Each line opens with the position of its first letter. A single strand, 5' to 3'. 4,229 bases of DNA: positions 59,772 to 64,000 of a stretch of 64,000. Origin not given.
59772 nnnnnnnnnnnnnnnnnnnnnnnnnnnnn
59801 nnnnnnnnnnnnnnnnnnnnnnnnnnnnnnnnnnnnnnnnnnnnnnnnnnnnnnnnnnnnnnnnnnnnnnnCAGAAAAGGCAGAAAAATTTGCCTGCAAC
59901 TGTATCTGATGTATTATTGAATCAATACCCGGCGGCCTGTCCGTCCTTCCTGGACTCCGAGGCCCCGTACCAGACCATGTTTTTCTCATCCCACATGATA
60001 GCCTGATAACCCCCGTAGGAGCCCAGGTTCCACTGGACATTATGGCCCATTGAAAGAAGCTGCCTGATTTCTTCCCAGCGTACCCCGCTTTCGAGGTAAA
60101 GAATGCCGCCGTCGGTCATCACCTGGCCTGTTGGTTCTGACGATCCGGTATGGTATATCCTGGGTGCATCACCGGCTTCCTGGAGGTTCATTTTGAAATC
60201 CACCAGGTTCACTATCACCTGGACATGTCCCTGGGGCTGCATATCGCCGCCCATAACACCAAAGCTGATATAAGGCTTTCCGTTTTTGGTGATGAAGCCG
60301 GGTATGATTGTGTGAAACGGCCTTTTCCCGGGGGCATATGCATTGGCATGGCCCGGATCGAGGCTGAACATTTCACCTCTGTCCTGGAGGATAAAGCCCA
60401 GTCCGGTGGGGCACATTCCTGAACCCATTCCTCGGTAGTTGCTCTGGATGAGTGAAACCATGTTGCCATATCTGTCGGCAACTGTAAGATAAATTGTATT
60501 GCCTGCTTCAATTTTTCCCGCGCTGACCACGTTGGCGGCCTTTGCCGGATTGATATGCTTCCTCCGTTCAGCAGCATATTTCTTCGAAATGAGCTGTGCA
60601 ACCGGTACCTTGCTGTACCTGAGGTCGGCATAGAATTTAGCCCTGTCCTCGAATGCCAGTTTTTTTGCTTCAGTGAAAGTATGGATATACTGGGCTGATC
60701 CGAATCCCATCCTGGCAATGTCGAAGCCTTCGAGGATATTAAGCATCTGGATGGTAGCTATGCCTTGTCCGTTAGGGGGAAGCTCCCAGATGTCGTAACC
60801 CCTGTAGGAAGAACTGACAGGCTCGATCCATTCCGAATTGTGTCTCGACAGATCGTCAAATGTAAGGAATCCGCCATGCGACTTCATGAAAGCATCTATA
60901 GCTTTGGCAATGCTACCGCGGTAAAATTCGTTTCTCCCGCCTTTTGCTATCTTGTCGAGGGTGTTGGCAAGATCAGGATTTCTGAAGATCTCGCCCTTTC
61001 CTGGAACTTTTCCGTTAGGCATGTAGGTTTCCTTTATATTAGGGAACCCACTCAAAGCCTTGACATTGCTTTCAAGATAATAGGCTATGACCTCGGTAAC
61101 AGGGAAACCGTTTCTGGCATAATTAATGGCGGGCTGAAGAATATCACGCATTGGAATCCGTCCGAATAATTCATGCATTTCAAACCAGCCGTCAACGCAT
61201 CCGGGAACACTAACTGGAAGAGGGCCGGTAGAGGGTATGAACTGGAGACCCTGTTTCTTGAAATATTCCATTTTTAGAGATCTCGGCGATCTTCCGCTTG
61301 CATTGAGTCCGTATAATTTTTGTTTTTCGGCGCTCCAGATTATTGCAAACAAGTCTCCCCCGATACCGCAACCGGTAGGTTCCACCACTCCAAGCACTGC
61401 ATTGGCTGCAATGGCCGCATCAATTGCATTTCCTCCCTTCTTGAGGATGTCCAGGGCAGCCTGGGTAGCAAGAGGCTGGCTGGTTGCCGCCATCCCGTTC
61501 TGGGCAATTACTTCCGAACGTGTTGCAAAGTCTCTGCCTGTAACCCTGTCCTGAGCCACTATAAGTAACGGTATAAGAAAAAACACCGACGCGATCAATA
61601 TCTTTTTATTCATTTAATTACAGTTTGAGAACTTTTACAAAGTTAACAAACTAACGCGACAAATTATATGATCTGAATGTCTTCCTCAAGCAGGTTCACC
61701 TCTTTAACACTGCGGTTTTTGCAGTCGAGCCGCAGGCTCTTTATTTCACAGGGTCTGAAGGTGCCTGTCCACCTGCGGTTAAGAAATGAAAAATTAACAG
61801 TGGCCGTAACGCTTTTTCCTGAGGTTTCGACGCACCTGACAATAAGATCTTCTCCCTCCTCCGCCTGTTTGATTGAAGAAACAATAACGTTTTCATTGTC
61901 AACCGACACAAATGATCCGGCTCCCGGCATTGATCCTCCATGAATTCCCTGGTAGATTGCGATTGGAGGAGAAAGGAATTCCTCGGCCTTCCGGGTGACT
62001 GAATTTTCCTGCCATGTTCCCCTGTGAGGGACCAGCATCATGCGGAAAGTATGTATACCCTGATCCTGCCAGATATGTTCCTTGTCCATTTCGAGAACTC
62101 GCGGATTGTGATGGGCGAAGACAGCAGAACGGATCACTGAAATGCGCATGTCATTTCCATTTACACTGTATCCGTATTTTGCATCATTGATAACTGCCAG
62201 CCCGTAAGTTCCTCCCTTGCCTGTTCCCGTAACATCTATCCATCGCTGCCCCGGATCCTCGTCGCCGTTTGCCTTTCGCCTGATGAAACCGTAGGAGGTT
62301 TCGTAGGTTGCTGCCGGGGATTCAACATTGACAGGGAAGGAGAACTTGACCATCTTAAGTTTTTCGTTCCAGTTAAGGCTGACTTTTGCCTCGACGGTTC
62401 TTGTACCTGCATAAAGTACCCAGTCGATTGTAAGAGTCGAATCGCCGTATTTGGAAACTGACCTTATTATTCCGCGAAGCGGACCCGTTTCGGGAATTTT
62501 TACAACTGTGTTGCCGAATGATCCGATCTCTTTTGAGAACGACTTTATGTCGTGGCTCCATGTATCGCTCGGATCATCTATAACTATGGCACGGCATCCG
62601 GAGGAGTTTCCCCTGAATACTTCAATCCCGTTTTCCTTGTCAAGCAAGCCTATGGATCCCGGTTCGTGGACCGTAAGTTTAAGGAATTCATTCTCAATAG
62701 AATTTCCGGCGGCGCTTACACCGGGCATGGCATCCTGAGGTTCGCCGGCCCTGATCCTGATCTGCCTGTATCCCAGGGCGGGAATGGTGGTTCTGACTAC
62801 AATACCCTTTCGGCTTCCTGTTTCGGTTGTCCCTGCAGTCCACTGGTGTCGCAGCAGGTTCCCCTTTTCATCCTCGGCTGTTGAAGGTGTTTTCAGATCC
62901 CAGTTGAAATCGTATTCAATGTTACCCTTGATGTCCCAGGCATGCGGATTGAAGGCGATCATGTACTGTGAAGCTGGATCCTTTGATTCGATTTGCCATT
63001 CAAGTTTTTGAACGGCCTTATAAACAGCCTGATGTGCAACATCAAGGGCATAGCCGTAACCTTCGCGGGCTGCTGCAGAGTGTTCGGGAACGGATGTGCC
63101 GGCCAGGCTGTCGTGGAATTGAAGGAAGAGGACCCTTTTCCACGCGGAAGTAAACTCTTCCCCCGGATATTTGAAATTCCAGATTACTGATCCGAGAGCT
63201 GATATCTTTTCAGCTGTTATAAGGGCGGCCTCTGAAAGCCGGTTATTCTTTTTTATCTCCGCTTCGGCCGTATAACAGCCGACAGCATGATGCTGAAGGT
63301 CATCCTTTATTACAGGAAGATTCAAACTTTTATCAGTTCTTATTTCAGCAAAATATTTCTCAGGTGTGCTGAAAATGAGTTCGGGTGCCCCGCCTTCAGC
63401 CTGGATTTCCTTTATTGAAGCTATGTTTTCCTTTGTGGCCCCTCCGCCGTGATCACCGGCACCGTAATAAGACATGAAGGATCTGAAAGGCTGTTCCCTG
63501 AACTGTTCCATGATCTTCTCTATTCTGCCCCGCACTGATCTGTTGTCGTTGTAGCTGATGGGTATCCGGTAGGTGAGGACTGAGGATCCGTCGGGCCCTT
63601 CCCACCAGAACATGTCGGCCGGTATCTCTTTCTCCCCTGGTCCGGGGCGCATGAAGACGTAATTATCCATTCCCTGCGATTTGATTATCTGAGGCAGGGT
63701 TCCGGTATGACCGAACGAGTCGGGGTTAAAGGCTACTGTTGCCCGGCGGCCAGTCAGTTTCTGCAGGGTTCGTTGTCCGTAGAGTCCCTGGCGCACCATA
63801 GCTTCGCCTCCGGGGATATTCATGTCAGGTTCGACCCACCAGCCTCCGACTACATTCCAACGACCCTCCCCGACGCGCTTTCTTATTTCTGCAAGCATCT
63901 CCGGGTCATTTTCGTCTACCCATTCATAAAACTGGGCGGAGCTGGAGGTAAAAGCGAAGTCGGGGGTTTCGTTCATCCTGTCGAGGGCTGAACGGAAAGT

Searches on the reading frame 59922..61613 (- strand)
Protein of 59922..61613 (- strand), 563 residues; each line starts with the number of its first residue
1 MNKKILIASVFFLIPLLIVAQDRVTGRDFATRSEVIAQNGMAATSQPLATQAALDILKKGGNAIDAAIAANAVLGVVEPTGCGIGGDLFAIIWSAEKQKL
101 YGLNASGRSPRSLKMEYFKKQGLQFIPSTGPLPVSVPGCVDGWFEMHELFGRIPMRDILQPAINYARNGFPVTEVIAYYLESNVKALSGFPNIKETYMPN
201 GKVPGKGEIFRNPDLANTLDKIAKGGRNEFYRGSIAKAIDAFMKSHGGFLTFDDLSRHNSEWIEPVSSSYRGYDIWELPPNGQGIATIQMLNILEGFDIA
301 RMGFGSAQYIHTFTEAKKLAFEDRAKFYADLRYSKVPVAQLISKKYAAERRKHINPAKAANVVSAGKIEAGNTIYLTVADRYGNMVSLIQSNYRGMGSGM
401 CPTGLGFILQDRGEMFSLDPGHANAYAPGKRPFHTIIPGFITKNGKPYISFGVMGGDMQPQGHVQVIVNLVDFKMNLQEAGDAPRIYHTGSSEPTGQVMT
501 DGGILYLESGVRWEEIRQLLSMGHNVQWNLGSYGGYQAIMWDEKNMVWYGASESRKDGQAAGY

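Call 32: search_protein_families(library=pfam, proteins=[window:59922-61613:-], max_evalue=0.00001)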
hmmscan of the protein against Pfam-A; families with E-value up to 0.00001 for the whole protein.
window:59922-61613:- (563 aa): 1 family
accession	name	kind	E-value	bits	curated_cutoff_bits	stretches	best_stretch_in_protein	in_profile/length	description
PF01019.26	G_glu_transpept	-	1.4e-164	549.2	27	1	55-558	2-512/512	Gamma-glutamyltranspeptidase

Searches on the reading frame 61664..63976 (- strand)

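Call 32: search_protein_families(library=pfam, proteins=[window:61664-63976:-], max_evalue=0.00001)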
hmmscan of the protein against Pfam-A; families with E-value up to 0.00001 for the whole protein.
window:61664-63976:- (770 aa): 4 families
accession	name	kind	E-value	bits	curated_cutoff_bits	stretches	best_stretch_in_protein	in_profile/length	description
PF01074.27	Glyco_hydro_38N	-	5.4e-51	174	25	1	1-214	36-257/270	Glycosyl hydrolases family 38 N-terminal domain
PF07748.19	Glyco_hydro_38C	-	5.4e-29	102.4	25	1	427-620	1-202/206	Glycosyl hydrolases family 38 C-terminal domain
PF09261.16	Alpha-mann_mid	-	6.3e-16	58.7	31.1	1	233-325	5-96/96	Alpha mannosidase middle domain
PF17677.7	Glyco_hydro38C2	-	1.3e-09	38.5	22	1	696-767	1-51/72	Glycosyl hydrolases family 38 C-terminal beta sandwich domain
